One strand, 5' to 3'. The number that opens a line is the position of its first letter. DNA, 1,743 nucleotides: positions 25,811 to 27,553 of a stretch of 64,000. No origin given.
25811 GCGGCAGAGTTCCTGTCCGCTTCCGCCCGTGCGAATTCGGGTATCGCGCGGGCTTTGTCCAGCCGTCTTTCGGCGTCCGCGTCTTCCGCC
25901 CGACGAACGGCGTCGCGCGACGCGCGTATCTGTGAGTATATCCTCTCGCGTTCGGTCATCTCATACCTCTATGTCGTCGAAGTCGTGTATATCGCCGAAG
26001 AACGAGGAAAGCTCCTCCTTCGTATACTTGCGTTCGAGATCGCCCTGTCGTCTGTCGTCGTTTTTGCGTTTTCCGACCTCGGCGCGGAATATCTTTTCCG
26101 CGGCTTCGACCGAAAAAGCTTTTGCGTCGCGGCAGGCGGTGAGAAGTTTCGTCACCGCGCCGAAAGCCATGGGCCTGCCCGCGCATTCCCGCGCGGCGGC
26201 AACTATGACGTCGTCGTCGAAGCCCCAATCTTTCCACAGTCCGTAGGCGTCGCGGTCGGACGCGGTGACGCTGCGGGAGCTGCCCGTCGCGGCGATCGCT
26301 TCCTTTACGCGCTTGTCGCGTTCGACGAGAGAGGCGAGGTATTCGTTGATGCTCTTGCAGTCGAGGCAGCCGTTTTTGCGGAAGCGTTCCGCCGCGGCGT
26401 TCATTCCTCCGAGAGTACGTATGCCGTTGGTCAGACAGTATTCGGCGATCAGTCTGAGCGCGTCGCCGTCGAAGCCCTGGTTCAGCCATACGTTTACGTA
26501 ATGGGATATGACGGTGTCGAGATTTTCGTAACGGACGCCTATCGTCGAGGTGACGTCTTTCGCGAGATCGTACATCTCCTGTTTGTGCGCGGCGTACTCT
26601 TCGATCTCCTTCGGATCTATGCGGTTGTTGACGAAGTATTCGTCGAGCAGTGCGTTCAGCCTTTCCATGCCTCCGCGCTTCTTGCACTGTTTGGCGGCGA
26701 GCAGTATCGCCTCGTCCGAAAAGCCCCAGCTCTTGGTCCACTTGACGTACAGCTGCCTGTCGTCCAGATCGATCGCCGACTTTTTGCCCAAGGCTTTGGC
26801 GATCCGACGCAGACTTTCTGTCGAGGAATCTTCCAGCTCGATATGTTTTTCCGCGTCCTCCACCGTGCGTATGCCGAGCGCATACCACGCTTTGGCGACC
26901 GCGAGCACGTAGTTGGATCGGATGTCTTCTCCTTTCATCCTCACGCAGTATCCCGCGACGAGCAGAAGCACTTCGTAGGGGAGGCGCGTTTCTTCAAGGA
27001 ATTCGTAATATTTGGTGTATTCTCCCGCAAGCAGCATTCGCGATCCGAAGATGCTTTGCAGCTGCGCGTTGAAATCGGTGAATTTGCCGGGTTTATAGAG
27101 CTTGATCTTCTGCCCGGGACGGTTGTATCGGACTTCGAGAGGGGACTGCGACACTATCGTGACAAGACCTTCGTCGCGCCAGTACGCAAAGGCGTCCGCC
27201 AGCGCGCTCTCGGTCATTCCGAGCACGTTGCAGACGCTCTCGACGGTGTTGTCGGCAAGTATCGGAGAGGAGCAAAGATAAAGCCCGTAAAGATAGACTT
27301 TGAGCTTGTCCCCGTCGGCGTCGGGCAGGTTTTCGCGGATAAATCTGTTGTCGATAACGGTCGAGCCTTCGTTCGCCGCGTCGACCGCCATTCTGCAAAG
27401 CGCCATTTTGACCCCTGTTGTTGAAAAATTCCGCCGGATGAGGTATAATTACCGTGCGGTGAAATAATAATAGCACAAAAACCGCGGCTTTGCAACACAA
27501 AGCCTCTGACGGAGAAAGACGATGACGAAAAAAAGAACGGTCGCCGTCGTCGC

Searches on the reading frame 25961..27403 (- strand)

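Call 65: search_protein_families(library=pfam, proteins=[window:25961-27403:-], max_evalue=0.00001)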
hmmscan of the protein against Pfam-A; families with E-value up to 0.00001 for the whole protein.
window:25961-27403:- (480 aa): 1 family
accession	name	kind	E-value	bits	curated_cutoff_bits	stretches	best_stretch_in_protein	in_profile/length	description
PF07261.16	DnaB_2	-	7e-23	80.6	22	1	122-187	10-73/74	Replication initiation and membrane attachment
